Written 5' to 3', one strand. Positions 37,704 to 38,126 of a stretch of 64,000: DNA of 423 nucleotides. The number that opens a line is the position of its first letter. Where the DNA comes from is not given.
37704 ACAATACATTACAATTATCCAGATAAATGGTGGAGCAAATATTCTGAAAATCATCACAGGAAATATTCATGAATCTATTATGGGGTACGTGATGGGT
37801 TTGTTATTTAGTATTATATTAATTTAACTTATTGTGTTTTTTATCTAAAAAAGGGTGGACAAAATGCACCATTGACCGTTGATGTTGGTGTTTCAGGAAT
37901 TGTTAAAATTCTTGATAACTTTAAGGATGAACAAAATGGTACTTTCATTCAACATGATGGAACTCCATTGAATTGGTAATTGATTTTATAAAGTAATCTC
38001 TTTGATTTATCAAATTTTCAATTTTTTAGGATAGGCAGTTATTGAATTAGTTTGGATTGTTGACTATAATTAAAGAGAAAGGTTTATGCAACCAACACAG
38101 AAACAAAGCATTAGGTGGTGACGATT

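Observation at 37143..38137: TIR-bounded ~1 kb element with a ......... motif array and a possible spliced micro-ORF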

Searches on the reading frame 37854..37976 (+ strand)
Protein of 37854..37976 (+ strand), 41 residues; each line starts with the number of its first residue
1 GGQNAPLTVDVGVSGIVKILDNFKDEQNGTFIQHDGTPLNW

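Call 13: search_solved_structures(query=window:37854-37976:+, max_evalue=10, show_alignments=3)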
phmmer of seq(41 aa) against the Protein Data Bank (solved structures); distinct sequences matched with E-value up to 10: 8.
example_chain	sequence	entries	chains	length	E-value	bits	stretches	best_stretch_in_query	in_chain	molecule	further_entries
1sny_A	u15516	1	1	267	1.2e-05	28.3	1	1-41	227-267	sniffer CG10964-PA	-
3wxb_A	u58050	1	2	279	0.016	18.8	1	6-41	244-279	Uncharacterized protein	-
7ypd_B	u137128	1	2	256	0.24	15.2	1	8-41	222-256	Carbonyl reductase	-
5h7b_A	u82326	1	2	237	0.45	14.3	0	19-33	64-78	Immunoglobulin G-binding protein A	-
2g02_A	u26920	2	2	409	0.52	14.1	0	6-33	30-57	Nisin biosynthesis protein nisC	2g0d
5h7a_C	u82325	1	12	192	1.4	12.8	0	19-33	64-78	Immunoglobulin G-binding protein A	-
1fyh_A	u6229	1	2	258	5.7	10.9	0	13-28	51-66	Interferon gamma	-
1eku_A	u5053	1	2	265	5.9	10.9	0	13-28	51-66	Interferon gamma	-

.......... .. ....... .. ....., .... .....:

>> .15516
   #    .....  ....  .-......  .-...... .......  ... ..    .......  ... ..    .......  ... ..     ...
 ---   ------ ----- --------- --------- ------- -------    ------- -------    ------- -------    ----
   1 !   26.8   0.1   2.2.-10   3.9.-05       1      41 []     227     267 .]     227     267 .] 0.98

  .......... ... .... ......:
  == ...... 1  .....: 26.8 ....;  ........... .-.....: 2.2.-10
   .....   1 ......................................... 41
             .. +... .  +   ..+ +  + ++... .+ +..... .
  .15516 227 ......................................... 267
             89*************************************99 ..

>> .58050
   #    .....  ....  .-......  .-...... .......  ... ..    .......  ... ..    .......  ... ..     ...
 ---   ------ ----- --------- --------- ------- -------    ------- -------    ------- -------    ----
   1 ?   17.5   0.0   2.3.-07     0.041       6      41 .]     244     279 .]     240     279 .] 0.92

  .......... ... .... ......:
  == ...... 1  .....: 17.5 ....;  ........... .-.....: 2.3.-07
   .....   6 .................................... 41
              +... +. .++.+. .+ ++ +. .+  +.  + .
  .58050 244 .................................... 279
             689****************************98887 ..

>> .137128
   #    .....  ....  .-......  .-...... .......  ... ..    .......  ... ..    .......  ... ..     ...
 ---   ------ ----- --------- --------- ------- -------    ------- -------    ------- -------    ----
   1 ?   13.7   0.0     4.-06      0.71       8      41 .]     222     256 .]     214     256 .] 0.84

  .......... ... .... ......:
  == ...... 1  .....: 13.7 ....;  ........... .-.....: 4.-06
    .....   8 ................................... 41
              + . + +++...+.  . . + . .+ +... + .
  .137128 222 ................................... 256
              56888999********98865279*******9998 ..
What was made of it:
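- The 41 residues align end to end with residues 227-267, the C-terminus, of Drosophila sniffer (1SNY, E 1.2e-5, call 13).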

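Call 22: search_protein_representatives(protein=window:37854-37976:+)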
Query: 41 residues. Proteins with E-value up to 0.001 (for the whole library): 10; up to 1e-10: 1; up to 1e-30: 0. The best 10 are listed.
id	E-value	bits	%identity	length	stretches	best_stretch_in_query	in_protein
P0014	6.3e-14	66.2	51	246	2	1-41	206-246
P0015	1.7e-08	49.5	66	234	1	1-41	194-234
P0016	3.9e-06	42.3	56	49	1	1-41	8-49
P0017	7.3e-06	41.4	49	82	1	1-41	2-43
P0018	1.1e-05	40.9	54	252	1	1-41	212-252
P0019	3.0e-04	36.4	54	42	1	1-41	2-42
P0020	3.3e-04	36.3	46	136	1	1-41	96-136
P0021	5.6e-04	35.6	49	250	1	1-41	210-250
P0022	5.6e-04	35.6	46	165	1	1-41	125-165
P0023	8.8e-04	35.0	46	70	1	1-41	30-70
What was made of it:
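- They also align with the C-termini of full-length SDRs (call 22).
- Tried and rejected: The exhaustive HMMER search and the PDB search then identified the peptide as an SDR tail (calls 13, 22).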

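Call 25: list_cluster_members(proteins=[P0015, P0014, P0016, P0017])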
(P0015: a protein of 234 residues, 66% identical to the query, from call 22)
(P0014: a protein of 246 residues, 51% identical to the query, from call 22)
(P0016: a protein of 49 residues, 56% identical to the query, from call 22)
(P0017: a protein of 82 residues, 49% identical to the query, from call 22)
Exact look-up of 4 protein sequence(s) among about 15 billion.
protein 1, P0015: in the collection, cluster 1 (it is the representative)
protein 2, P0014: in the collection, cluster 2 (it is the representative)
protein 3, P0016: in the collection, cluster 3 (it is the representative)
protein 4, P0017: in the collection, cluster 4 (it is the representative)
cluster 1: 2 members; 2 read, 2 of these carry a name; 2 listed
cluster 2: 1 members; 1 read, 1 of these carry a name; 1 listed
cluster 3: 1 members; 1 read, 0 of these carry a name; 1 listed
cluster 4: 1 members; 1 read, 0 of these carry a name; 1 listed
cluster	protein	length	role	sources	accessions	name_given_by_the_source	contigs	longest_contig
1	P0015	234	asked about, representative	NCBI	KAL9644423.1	hypothetical protein ABK040_013651 [Willaertia magna]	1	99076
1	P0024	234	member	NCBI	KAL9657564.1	hypothetical protein ABK040_000991 [Willaertia magna]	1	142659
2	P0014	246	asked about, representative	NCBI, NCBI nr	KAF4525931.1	hypothetical protein B566_EDAN013167 [Ephemera danica]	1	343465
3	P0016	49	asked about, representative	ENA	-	-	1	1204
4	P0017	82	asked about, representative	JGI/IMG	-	-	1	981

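Call 26: find_homologous_proteins(query=P0015, max_evalue=1e-15)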
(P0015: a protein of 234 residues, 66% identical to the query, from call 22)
Query P0015 (234 aa): 2651 proteins with E <= 1e-15 among 8000 candidates; the best 120 are listed.
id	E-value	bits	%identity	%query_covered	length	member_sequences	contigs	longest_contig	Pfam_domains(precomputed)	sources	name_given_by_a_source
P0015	2.9e-144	496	100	100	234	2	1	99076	PF08659.17,PF13561.13,PF00106.32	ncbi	ncbi:hypothetical protein ABK040_013651 [Willaertia magna]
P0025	9.4e-127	439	86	100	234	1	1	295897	PF08659.17,PF13561.13,PF00106.32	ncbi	ncbi:hypothetical protein ABK040_015712 [Willaertia magna]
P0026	4.6e-116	404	81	100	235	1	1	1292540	PF08659.17,PF13561.13,PF00106.32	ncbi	ncbi:hypothetical protein ABK040_008557 [Willaertia magna]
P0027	3.3e-76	274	57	100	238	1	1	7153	PF08659.17,PF13561.13,PF00106.32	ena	-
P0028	1.6e-68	248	56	100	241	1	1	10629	PF08659.17,PF13561.13,PF00106.32,PF01370.28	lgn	-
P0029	9.7e-61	223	52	99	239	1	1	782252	PF08659.17,PF13561.13,PF00106.32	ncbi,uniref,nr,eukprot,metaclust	ncbi:predicted protein [Naegleria gruberi]|uniref:Predicted protein n=1 Tax=Naegleria gruberi TaxID=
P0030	8.8e-53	197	45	98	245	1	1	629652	PF08659.17,PF13561.13,PF00106.32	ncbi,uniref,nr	ncbi:hypothetical protein C9374_005346 [Naegleria lovaniensis]|uniref:Uncharacterized protein n=1 Ta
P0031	3.9e-48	182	55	74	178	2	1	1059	PF08659.17,PF13561.13,PF00106.32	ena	-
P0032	2.9e-45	172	45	98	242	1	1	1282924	PF08659.17,PF13561.13,PF13460.13,PF00106.32,PF01370.28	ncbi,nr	ncbi:NAD-P-binding protein [Trametes polyzona]|nr:NAD-P-binding protein [Trametes polyzona]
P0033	1.7e-44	170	40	100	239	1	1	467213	PF08659.17,PF13561.13,PF00106.32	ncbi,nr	ncbi:NAD-P-binding protein [Trametes cingulata]|nr:NAD-P-binding protein [Trametes cingulata]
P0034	3.2e-44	169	42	97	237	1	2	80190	PF08659.17,PF13561.13,PF13460.13,PF00106.32,PF01370.28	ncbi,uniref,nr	ncbi:NAD-P-binding protein [Cubamyces menziesii]|uniref:NAD(P)-binding protein n=1 Tax=Trametes cube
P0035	3.0e-43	166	42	98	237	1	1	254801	PF08659.17,PF13561.13,PF13460.13,PF00106.32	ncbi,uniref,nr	ncbi:NAD(P)-binding protein [Dichomitus squalens]|uniref:NAD(P)-binding protein n=1 Tax=Dichomitus s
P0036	5.6e-43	165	42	98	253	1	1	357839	PF08659.17,PF13561.13,PF13460.13,PF00106.32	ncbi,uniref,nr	ncbi:NAD(P)-binding protein [Dichomitus squalens]|uniref:NAD(P)-binding protein n=1 Tax=Dichomitus s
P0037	1.5e-42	164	41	97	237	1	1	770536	PF08659.17,PF13561.13,PF13460.13,PF00106.32,PF01370.28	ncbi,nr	ncbi:NAD-P-binding protein [Cubamyces lactineus]|nr:NAD-P-binding protein [Cubamyces lactineus]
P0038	1.6e-42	163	43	97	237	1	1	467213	PF08659.17,PF13561.13,PF00106.32,PF01370.28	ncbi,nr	ncbi:NAD-P-binding protein [Trametes cingulata]|nr:NAD-P-binding protein [Trametes cingulata]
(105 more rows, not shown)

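Call 28: find_encoding_contigs(protein=P0029, flank=6000, max_places=4)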
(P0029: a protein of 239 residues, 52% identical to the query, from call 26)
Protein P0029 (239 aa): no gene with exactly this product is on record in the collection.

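Call 29: find_encoding_contigs(protein=P0028, flank=10000, max_places=4)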
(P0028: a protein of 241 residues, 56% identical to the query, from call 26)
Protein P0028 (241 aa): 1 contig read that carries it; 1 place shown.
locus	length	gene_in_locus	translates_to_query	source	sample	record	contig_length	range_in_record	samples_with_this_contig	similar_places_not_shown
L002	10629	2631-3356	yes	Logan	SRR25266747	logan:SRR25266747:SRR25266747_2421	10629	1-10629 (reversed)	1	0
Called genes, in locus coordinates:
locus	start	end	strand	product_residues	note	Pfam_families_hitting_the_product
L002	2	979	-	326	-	?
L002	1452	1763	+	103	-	-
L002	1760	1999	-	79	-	-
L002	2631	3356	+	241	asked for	PF00106:adh_short, PF08659:KR, PF01370:Epimerase (weak), PF13561:adh_short_C2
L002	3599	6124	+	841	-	-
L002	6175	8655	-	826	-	-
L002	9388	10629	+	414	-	?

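Call 30: find_encoding_contigs(protein=P0027, flank=10000, max_places=4)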
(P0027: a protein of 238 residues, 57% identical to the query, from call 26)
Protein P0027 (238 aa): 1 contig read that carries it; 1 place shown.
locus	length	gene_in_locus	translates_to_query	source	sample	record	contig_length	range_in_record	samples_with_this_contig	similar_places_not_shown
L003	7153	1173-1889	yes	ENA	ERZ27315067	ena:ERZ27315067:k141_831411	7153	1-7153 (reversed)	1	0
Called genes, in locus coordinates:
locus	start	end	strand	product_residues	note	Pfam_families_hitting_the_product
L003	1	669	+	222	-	?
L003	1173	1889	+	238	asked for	PF00106:adh_short, PF08659:KR (weak), PF13561:adh_short_C2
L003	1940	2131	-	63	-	-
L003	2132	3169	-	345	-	PF13475:DUF4116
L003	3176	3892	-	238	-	PF13475:DUF4116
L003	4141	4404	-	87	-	-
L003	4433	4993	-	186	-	-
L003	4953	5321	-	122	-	PF13516:LRR_6 (faint)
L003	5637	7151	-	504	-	?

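Call 72: find_encoding_contigs(protein=P0030, flank=7000, max_places=3)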
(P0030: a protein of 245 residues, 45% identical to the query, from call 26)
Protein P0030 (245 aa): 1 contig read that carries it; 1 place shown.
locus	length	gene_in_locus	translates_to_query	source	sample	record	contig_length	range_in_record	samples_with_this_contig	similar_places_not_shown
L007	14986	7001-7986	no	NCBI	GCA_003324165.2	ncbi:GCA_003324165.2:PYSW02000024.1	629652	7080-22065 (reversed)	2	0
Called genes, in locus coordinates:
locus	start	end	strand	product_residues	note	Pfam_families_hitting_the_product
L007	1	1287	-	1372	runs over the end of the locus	PF00092:VWA (weak), PF00023:Ank, PF12796:Ank_2, PF13857:Ank_5, PF12796:Ank_2, PF12796:Ank_2, PF13857:Ank_5, PF12796:Ank_2, +10 more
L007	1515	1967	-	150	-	PF00241:Cofilin_ADF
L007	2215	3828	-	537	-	-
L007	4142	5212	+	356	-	PF18188:PPL4, PF23162:AEP_C962R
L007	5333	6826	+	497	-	PF03770:IPK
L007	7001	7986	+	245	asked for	PF00106:adh_short, PF08659:KR, PF13561:adh_short_C2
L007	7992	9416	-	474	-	-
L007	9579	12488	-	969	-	PF23096:HEAT_PSME4 (weak), PF11919:PSME4_C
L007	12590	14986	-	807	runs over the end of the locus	PF16507:HEAT_PSME4_mid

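Call 73: find_encoding_contigs(protein=P0015, flank=7000, max_places=3)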
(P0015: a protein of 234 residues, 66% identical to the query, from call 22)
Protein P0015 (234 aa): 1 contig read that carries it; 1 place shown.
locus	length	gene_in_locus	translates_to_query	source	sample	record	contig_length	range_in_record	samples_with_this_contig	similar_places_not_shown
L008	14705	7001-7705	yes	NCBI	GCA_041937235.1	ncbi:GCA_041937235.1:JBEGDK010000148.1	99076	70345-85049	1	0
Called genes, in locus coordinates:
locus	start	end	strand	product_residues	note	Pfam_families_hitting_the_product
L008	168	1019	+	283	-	-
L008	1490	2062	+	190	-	PF28435:DUF8395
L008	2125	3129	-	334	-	-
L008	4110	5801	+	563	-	-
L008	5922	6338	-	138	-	-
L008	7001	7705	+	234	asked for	PF00106:adh_short, PF08659:KR, PF13561:adh_short_C2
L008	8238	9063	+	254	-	-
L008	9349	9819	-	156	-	-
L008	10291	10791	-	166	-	PF00125:Histone, PF00808:CBFD_NFYB_HMF (weak), PF26281:Histone_ABTB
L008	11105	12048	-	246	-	-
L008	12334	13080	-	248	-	PF14771:DUF4476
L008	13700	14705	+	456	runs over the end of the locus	-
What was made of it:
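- Tried and rejected: SDR-GST adjacency in relatives, which could have meant that one contiguous donor supplied both pieces: not found (calls 29, 30, 72, 73).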
